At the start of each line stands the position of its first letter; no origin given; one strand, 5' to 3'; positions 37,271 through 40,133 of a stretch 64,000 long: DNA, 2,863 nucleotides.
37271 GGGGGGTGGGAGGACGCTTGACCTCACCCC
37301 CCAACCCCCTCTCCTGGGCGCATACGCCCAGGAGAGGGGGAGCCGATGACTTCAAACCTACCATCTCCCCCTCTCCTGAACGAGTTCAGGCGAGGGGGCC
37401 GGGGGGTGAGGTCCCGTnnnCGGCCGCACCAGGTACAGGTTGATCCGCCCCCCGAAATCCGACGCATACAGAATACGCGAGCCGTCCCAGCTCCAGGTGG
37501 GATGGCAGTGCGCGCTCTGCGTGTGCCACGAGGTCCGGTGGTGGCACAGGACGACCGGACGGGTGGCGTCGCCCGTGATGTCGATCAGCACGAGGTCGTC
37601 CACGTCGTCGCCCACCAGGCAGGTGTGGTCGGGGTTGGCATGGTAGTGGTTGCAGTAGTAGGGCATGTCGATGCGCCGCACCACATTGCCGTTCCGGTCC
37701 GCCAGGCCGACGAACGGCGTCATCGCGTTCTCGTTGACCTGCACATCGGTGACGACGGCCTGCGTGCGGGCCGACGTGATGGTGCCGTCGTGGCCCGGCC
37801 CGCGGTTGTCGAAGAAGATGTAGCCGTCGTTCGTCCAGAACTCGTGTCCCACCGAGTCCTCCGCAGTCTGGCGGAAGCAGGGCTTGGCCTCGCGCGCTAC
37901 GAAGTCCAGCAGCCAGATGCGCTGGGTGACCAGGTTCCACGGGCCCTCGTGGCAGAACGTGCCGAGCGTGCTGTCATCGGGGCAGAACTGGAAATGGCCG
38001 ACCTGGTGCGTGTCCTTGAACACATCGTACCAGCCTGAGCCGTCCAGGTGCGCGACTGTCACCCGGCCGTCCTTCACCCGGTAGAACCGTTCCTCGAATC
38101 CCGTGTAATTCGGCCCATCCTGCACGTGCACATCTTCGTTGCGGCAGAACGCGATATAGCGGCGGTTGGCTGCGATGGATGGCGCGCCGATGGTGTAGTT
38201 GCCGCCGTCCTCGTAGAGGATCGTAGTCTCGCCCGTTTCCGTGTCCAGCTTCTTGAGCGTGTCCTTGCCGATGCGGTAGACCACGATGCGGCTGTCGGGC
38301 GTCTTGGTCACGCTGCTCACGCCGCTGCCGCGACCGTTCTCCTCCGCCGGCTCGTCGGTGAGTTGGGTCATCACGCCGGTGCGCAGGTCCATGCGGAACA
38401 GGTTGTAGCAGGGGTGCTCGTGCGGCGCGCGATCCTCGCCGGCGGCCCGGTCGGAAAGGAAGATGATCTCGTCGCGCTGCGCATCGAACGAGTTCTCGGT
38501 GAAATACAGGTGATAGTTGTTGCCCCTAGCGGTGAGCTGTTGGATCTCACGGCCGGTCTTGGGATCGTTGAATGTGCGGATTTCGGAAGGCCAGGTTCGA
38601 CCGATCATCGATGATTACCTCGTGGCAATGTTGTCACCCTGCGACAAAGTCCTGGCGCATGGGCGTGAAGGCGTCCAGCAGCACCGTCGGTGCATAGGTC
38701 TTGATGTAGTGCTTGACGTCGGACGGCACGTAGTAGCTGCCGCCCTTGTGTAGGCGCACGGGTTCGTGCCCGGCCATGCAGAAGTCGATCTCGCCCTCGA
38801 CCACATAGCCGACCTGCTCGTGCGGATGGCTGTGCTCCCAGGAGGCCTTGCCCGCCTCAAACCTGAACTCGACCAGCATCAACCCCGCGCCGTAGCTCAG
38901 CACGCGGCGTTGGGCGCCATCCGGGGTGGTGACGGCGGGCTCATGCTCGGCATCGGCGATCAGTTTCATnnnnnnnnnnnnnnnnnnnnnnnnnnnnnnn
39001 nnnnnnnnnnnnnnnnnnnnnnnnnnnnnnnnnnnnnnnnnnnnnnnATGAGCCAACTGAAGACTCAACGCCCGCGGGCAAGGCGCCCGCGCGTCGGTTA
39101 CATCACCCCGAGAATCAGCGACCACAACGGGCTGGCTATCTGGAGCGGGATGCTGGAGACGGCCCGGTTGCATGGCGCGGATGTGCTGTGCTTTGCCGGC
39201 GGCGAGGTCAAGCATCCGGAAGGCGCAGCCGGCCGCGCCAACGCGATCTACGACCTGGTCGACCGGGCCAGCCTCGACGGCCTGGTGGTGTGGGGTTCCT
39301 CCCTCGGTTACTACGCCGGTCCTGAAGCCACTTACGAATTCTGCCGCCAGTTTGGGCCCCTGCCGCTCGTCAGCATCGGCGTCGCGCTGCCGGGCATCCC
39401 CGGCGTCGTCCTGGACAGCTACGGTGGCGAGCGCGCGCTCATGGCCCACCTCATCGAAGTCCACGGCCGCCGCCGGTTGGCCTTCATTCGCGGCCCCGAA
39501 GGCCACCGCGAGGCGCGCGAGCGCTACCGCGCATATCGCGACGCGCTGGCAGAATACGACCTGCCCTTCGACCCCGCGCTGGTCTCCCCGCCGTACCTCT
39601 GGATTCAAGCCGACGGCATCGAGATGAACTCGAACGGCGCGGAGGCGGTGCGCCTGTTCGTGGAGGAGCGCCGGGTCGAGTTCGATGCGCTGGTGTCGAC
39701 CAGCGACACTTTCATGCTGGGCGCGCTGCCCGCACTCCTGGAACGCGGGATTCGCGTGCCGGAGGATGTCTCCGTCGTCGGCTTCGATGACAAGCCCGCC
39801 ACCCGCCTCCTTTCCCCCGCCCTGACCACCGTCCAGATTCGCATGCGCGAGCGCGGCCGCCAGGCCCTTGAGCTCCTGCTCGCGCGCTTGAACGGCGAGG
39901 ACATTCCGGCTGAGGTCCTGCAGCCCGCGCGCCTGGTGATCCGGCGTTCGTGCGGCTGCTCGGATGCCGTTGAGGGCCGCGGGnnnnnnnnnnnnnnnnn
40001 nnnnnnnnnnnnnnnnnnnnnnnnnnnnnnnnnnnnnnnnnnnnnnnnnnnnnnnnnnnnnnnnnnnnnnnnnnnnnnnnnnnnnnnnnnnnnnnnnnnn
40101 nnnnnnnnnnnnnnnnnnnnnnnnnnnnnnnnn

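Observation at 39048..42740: Unusual cytoplasmic hybrid two-component protein: LacI-type sugar-binding sensor + HK + 2xREC + AraC output, divergent from kdgF-ogl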

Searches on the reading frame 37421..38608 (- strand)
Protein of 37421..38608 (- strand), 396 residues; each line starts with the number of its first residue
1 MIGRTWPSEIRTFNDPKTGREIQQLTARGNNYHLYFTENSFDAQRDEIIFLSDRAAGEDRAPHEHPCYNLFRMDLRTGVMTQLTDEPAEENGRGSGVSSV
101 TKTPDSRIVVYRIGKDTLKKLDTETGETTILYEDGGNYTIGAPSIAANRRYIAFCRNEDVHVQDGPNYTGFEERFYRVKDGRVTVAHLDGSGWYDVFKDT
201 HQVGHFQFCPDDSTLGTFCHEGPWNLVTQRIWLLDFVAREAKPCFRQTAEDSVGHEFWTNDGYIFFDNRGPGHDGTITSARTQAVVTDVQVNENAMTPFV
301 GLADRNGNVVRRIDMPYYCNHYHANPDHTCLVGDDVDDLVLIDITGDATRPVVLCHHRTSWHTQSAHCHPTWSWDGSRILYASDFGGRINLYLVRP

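Call 12: search_protein_families(library=pfam, proteins=[window:37421-38608:-], max_evalue=0.001)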
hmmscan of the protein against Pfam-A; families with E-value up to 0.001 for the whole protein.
window:37421-38608:- (396 aa): 2 families
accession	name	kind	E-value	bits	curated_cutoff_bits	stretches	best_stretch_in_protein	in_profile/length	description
PF14583.12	Pectate_lyase22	-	3.5e-18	65.9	30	1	7-395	8-381/386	Oligogalacturonate lyase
PF07676.18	PD40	-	1.9e-06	28.1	20.9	0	370-392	14-37/38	WD40-like Beta Propeller Repeat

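Call 69: search_protein_families(library=ncbifam, proteins=[window:37421-38608:-], max_evalue=0.00001)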
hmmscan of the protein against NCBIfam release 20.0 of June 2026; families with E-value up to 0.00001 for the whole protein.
window:37421-38608:- (396 aa): 1 family
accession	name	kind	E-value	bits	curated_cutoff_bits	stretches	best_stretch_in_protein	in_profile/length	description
TIGR02800.1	propeller_TolB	equivalog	3e-07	29.7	343.15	0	20-159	269-387/418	Tol-Pal system beta propeller repeat protein TolB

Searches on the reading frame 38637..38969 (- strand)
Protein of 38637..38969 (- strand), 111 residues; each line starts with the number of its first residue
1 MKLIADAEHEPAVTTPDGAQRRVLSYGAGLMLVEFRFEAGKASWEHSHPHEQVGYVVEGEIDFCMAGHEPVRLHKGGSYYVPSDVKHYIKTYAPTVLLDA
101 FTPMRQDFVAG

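Call 12: search_protein_families(library=pfam, proteins=[window:38637-38969:-], max_evalue=0.001)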
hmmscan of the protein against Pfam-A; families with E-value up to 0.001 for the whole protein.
window:38637-38969:- (111 aa): 4 families
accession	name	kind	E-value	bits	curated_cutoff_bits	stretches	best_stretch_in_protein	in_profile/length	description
PF07883.17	Cupin_2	-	2e-14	53.5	27.2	1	34-99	2-68/70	Cupin domain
PF05899.18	Cupin_3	-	6.1e-06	26.3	23.5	1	37-85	14-60/74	EutQ-like cupin domain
PF02311.25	AraC_binding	-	0.0001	22.5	21.1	1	41-89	14-61/135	AraC-like ligand binding domain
PF12973.13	Cupin_7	-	0.00014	22.1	27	1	5-69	6-71/105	ChrR Cupin-like domain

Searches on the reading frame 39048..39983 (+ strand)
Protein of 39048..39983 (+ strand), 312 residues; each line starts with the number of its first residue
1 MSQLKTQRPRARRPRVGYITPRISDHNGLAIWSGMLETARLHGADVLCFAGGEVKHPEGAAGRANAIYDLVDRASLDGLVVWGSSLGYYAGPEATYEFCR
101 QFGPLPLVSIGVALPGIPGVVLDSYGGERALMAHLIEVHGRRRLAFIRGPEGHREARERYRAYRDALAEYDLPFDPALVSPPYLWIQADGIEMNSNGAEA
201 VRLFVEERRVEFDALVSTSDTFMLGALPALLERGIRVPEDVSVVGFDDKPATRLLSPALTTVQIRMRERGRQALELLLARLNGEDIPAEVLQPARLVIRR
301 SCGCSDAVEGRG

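Call 25: search_solved_structures(query=window:39048-39983:+, max_evalue=0.001, show_alignments=2)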
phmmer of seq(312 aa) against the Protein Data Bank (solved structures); distinct sequences matched with E-value up to 0.001: 73 (the best 60 are shown).
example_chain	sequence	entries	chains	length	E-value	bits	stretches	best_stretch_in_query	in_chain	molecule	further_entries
9nt3_D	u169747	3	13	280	2.7e-39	138.5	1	13-303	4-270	Ancestral LacI Transcription Factor | LacI Transcription Factor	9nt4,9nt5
3bbl_A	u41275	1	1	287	3e-20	76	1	67-303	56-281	Regulatory protein of LacI family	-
3brq_A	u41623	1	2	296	3.4e-19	72.5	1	133-297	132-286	HTH-type transcriptional regulator ascG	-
3dbi_A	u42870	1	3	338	4.8e-19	72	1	133-297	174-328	SUGAR-BINDING TRANSCRIPTIONAL REGULATOR, LACI FAMILY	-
5ysz_A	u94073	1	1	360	8.4e-19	71.2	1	111-300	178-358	Transcriptional regulator, LacI family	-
4kmr_A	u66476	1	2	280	7e-18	68.2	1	106-303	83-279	Transcriptional regulator, LacI family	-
3kke_A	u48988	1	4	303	6.9e-17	64.9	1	11-300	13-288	LacI family Transcriptional regulator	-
9nt6_A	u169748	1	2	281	1.3e-16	64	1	98-302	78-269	LacI Transcription Factor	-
5ufh_A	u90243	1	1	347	5.6e-15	58.7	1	186-296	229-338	LacI-type transcriptional regulator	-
3egc_A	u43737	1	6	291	1e-14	57.8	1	53-299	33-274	putative ribose operon repressor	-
1jhz_A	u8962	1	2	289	1.2e-14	57.6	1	69-302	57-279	PURINE NUCLEOTIDE SYNTHESIS REPRESSOR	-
1jfs_A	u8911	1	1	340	1.9e-14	57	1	69-302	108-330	PURINE NUCLEOTIDE SYNTHESIS REPRESSOR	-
1jft_A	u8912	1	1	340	2.3e-14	56.6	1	69-302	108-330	PURINE NUCLEOTIDE SYNTHESIS REPRESSOR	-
1dbq_A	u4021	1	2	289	2.4e-14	56.6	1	69-302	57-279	PURINE REPRESSOR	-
1bdh_A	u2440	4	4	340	3.8e-14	55.9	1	69-302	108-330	PROTEIN (PURINE REPRESSOR) | PROTEIN (PURINE NUCLEOTIDE SYNTHESIS REPRESSOR) | PURINE NUCLEOTIDE SYNTHESIS REPRESSOR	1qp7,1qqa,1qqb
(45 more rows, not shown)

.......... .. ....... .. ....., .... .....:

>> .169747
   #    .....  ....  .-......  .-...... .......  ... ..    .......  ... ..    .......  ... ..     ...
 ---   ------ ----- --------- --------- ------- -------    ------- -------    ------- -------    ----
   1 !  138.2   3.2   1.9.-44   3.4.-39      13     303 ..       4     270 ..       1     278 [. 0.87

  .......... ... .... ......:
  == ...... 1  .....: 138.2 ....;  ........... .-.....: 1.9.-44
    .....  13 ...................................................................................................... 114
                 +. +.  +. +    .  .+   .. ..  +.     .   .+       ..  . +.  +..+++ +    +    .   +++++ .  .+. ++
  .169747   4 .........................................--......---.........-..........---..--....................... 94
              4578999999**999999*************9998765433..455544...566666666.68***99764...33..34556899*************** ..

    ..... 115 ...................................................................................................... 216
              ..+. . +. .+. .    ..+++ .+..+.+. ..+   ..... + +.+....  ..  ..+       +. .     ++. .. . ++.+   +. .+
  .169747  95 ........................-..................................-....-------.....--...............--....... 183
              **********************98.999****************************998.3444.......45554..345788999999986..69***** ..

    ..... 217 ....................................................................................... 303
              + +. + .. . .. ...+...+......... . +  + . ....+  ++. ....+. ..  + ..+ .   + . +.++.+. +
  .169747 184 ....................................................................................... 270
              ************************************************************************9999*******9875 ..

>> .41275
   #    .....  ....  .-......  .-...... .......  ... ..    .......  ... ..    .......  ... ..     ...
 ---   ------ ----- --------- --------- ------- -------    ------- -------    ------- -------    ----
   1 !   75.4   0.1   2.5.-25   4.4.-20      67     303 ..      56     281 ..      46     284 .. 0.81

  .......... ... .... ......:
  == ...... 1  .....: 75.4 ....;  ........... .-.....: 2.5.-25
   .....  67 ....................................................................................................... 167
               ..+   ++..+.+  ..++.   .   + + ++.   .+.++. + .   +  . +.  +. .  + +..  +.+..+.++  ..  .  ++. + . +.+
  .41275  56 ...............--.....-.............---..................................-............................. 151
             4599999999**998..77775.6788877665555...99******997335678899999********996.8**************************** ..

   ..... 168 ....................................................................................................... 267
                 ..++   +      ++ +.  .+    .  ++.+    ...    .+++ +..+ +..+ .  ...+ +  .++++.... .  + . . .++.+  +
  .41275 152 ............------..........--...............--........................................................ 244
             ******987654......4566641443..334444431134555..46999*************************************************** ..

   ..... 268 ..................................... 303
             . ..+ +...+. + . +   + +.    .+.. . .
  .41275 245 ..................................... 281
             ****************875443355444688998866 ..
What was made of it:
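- Closest known: LacI/GalR-family repressors. Same: The N-terminal domain is a clear homologue of their effector-binding domain (E down to 2.7e-39; call 25).
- LacI-type fold: call 25. CcpA is among the PDB relatives of the N-terminal domain (call 25). The domain aligns end to end with ligand-binding LacI regulators (call 25).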
